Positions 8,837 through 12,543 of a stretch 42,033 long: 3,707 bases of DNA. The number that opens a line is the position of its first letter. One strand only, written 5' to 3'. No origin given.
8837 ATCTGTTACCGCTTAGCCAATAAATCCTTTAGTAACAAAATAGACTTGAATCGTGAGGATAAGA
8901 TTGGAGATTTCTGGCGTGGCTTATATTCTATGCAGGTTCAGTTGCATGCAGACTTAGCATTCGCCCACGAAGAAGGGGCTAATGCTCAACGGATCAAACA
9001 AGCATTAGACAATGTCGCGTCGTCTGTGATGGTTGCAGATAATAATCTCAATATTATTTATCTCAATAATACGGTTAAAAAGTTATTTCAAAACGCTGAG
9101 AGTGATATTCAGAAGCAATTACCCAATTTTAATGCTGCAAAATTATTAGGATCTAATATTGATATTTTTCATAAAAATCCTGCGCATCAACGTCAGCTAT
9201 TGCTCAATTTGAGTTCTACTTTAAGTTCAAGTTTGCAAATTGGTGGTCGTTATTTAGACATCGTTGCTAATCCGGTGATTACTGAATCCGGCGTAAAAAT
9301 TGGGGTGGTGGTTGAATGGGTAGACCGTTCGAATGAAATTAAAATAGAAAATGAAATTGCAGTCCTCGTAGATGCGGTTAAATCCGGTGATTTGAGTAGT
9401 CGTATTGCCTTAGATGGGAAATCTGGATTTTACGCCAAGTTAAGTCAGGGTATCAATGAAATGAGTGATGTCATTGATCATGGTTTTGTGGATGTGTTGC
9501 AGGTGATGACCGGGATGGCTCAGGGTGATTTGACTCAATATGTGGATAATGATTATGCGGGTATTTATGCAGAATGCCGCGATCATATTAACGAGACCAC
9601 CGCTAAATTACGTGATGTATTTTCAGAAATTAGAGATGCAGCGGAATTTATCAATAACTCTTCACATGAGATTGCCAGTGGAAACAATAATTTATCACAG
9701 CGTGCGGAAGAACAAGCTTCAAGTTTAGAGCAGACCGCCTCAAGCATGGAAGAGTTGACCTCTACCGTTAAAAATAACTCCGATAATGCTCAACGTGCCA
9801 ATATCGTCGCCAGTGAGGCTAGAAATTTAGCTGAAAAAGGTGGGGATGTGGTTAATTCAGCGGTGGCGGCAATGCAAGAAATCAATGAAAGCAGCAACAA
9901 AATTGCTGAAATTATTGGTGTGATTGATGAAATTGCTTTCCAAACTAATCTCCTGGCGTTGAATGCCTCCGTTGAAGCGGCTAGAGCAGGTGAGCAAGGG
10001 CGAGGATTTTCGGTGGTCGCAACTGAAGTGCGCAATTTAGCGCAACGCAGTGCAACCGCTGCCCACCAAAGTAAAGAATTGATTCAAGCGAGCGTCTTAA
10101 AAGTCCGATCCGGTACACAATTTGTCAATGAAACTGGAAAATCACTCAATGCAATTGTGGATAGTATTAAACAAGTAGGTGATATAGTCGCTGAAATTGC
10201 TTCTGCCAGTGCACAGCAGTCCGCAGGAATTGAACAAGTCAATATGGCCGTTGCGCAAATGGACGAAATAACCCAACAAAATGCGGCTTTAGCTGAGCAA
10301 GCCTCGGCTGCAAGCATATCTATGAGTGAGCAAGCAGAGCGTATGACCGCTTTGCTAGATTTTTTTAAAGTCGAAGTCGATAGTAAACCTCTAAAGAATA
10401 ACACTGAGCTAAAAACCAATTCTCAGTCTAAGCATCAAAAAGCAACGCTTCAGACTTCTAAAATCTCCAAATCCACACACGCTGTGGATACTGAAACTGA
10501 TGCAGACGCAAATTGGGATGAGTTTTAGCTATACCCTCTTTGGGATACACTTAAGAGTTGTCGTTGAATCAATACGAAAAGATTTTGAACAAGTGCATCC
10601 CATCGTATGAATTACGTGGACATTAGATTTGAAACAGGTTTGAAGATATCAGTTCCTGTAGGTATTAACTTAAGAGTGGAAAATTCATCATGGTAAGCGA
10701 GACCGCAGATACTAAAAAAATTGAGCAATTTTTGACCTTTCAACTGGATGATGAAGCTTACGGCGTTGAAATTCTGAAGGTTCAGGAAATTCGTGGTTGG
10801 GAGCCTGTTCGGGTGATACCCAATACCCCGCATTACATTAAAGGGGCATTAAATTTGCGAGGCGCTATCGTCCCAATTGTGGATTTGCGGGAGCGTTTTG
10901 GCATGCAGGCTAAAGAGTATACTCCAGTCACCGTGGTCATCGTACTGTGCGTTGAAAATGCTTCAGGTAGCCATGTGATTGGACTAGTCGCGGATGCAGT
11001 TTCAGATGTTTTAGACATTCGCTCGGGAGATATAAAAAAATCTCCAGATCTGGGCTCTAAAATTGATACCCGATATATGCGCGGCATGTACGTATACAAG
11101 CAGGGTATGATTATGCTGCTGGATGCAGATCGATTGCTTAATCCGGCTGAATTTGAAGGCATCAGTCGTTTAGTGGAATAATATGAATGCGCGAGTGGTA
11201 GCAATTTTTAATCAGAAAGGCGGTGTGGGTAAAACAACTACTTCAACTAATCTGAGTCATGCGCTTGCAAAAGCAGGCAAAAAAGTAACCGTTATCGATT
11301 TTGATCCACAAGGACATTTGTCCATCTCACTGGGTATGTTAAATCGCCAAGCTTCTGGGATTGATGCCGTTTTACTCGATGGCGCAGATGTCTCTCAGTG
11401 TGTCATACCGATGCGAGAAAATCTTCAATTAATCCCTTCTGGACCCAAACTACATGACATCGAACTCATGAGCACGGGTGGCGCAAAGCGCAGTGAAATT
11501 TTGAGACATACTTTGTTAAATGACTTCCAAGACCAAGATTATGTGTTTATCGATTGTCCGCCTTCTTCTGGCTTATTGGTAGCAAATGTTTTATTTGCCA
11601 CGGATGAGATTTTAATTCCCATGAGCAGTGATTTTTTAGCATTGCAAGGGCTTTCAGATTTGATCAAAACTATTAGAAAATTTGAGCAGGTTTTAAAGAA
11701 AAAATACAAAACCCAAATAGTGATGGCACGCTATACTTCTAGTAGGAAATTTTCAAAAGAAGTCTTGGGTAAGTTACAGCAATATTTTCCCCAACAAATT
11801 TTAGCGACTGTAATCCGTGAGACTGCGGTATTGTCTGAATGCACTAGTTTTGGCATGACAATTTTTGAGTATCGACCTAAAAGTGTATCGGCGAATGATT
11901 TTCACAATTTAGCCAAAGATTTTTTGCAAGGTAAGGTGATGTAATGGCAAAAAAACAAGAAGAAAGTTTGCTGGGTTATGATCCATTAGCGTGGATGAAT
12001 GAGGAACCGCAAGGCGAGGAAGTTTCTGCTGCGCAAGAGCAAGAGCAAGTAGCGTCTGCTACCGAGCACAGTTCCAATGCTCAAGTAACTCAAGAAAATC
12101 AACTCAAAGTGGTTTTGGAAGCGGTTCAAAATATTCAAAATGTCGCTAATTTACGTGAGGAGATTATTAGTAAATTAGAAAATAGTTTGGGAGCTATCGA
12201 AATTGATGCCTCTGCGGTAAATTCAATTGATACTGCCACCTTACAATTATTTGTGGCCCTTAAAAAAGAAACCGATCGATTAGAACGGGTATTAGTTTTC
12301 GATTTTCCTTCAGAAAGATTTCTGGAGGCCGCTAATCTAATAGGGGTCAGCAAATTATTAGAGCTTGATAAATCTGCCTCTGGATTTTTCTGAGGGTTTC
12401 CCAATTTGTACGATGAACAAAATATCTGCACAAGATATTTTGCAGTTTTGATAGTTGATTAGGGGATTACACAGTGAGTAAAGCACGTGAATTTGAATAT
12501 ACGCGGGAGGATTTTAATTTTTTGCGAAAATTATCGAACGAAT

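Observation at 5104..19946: Fifteen-gene Che2/cluster-III-type chemosensory operon with its own positioning module, partner-switch output and extra sensor candidates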

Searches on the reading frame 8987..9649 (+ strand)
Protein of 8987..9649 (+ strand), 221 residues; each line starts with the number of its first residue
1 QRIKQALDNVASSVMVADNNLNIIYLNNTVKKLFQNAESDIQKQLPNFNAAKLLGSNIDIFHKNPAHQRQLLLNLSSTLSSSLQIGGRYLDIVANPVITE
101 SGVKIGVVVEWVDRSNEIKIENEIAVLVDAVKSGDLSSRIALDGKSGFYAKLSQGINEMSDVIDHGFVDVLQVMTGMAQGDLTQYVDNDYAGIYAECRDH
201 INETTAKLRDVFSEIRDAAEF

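Call 25: search_solved_structures(query=window:8987-9649:+, max_evalue=0.00001, show_alignments=3)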
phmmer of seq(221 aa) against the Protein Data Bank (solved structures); distinct sequences matched with E-value up to 0.00001: 4.
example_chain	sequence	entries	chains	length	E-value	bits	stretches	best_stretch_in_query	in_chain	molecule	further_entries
3vol_A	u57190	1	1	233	2.1e-62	214.2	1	2-208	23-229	Aerotaxis transducer Aer2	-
4hi4_A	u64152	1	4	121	1.1e-37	133.5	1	2-117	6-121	Aerotaxis transducer Aer2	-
6ceq_A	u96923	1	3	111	1e-14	58.5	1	7-113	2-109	Methyl-accepting chemotaxis protein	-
9trk_A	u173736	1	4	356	3.7e-06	30.6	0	132-217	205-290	histidine kinase,Gcn4p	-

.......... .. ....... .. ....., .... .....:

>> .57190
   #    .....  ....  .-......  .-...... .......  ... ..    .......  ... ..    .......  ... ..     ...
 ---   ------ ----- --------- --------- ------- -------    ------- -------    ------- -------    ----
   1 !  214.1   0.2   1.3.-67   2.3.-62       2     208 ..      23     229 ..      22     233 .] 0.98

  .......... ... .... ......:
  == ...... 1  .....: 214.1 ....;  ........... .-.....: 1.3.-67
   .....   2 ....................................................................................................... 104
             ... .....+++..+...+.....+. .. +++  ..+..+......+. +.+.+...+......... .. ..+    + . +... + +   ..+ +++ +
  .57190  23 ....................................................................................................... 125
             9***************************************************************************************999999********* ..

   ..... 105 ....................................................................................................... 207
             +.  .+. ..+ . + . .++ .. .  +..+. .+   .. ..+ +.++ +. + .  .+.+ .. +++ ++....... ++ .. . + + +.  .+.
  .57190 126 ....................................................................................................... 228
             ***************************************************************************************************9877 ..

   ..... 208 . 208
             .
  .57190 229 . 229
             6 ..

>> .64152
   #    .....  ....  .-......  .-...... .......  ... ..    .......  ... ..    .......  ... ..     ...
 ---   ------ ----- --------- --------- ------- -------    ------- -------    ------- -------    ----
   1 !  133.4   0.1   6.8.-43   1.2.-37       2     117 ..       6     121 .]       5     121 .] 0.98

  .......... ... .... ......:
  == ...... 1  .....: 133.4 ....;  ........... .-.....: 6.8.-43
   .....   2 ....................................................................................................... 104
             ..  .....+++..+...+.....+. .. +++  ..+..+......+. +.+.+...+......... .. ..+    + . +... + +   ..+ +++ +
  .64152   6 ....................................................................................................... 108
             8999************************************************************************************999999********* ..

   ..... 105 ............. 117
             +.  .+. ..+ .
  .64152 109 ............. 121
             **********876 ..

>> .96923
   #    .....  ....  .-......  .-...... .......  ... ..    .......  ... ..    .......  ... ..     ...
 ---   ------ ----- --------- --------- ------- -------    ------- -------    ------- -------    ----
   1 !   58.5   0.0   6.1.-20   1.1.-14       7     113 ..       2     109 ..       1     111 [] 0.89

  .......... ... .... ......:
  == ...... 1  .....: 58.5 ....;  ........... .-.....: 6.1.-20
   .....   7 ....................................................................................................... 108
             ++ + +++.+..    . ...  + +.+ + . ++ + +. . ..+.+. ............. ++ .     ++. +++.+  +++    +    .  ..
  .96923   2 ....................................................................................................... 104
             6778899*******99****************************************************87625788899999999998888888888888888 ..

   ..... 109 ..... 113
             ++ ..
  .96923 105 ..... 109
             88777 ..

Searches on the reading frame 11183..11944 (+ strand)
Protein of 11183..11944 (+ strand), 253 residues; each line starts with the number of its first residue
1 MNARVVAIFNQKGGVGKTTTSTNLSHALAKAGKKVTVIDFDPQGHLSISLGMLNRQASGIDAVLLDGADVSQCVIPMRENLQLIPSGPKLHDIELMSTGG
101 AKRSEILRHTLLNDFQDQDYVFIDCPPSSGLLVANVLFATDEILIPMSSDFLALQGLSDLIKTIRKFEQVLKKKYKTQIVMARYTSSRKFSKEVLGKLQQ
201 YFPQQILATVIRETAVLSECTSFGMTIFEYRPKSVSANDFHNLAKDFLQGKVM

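Call 3: search_protein_families(library=pfam, proteins=[window:11183-11944:+], max_evalue=0.01)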
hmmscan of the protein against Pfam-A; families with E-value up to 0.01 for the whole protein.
window:11183-11944:+ (253 aa): 11 families
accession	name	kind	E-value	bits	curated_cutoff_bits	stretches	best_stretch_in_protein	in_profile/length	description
PF13614.12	AAA_31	-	6.6e-47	160.2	27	1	4-174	2-174/177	AAA domain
PF01656.29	CbiA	-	5.3e-22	78.6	25.4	1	6-227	1-125/125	CobQ/CobB/MinD/ParA nucleotide binding domain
PF06564.18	CBP_BcsQ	-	2.3e-19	70.3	21.3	1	6-245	4-231/234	Cellulose biosynthesis protein BcsQ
PF00142.24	Fer4_NifH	-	3.8e-14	53.3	25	2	6-45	3-41/271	4Fe-4S iron sulfur cluster binding proteins, NifH/frxC family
PF10609.15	ParA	-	9.9e-14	51.8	27.1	1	4-244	4-242/246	NUBPL iron-transfer P-loop NTPase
PF09140.17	MipZ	-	4.6e-10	39.7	20.7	1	5-157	2-139/262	ATPase MipZ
PF02374.21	ArsA_ATPase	-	3.7e-08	33.4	24.3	1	8-51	5-48/305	Anion-transporting ATPase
PF03308.22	MeaB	-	0.00023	20.7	23.1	1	13-44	42-73/273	Methylmalonyl Co-A mutase-associated GTPase MeaB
PF07015.17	VirC1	-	0.0024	17.7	24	0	6-42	4-40/231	VirC1 protein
PF16575.11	CLP1_P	-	0.0034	17.7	26.6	1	14-47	4-38/188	mRNA cleavage and polyadenylation factor CLP1 P-loop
PF00448.28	SRP54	-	0.0079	16.3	22.7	0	13-41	10-38/196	SRP54-type protein, GTPase domain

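Call 8: search_protein_families(library=ncbifam, proteins=[window:11183-11944:+], max_evalue=0.001)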
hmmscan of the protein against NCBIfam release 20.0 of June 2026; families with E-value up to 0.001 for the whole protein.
window:11183-11944:+ (253 aa): 30 families (the best 25 are shown)
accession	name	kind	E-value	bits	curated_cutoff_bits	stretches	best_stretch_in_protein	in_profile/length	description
TIGR03371.1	cellulose_yhjQ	equivalog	8.2e-35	120.4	157.85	1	4-245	2-239/246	cellulose biosynthesis protein BcsQ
NF041546.1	ParA_partition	equivalog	4.3e-34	117.8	180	2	5-80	1-76/203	ParA family partition ATPase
TIGR01969.1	minD_arch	subfamily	3.4e-24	85.4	201.75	1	4-247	1-230/251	cell division ATPase MinD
TIGR03453.1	partition_RepA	equivalog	4.8e-21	75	348.45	1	4-238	105-361/387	plasmid partitioning protein RepA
NF041283.1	PrgP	equivalog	1.1e-20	74.2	400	1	3-235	2-246/297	ParA superfamily DNA segregation protein PrgP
TIGR01968.1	minD_bact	equivalog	1e-16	61.1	212.9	1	3-246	1-235/261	septum site-determining protein MinD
NF010443.0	PRK13869.1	subfamily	2.8e-16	59.3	446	1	4-230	122-370/405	plasmid-partitioning protein RepA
TIGR01287.1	nifH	equivalog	3.6e-15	56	394.35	1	6-248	3-245/275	nitrogenase iron protein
NF009701.0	PRK13230.1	subfamily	4e-13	49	350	1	9-69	6-66/291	nitrogenase reductase-like protein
NF033200.1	F430_CfbC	exception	1.8e-12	47.2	402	1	6-249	3-240/260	Ni-sirohydrochlorin a,c-diamide reductive cyclase ATP-dependent reductase subunit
TIGR01007.1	eps_fam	subfamily_domain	9.3e-12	44.9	108.05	1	3-139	17-149/204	polysaccharide biosynthesis tyrosine autokinase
NF008079.0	PRK10818.1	equivalog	1.2e-11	44.5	508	1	3-188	2-187/270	septum site-determining protein MinD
NF010259.0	PRK13705.1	equivalog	7.8e-11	41.5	725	1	3-229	106-350/388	plasmid-partitioning protein SopA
TIGR01281.1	DPOR_bchL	equivalog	1.2e-10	41.2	345.15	1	6-45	3-41/268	ferredoxin:protochlorophyllide reductase (ATP-dependent) iron-sulfur ATP-binding protein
NF041136.1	MrpORP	equivalog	2.5e-10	40.2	450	1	5-161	7-160/365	iron-sulfur cluster carrier protein MrpORP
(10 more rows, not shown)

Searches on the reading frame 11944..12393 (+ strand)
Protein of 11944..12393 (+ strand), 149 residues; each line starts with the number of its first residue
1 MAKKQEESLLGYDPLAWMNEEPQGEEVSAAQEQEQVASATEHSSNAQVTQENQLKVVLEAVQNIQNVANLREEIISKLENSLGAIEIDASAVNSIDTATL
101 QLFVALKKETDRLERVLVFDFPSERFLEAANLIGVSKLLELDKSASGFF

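Call 3: search_protein_families(library=pfam, proteins=[window:11944-12393:+], max_evalue=0.01)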
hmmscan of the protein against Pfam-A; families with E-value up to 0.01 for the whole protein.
window:11944-12393:+ (149 aa): 2 families
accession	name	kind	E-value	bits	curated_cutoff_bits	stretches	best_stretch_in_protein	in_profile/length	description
PF13466.11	STAS_2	-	1e-08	35.7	29.2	1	61-135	6-79/80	STAS domain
PF01740.26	STAS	-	1.9e-07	31.2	22.6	1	64-142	21-100/106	STAS domain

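Call 8: search_protein_families(library=ncbifam, proteins=[window:11944-12393:+], max_evalue=0.001)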
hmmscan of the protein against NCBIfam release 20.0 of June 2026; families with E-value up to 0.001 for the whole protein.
window:11944-12393:+ (149 aa): 0 families

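Call 34: search_protein_families(library=pfam, proteins=[window:11944-12390:+], max_evalue=10)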
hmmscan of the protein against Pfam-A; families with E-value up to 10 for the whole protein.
seq(149 aa): 6 families
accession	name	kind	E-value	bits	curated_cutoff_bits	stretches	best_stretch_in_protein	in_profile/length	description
PF13466.11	STAS_2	-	1e-08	35.7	29.2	1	61-135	6-79/80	STAS domain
PF01740.26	STAS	-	1.9e-07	31.2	22.6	1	64-142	21-100/106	STAS domain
PF22493.2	PUF_NOP9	-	0.019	14.3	27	1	33-110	129-212/514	NOP9-like PUF repeat domain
PF06896.17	Phage_TAC_3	-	0.092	13.9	22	1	29-84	32-88/117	Phage tail assembly chaperone proteins, TAC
PF04947.19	Pox_VLTF3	-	0.12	12.5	25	1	43-97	3-53/168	Poxvirus Late Transcription Factor VLTF3 like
PF04668.17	Tsg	-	0.35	12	25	1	89-124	5-40/134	Twisted gastrulation (Tsg) protein conserved region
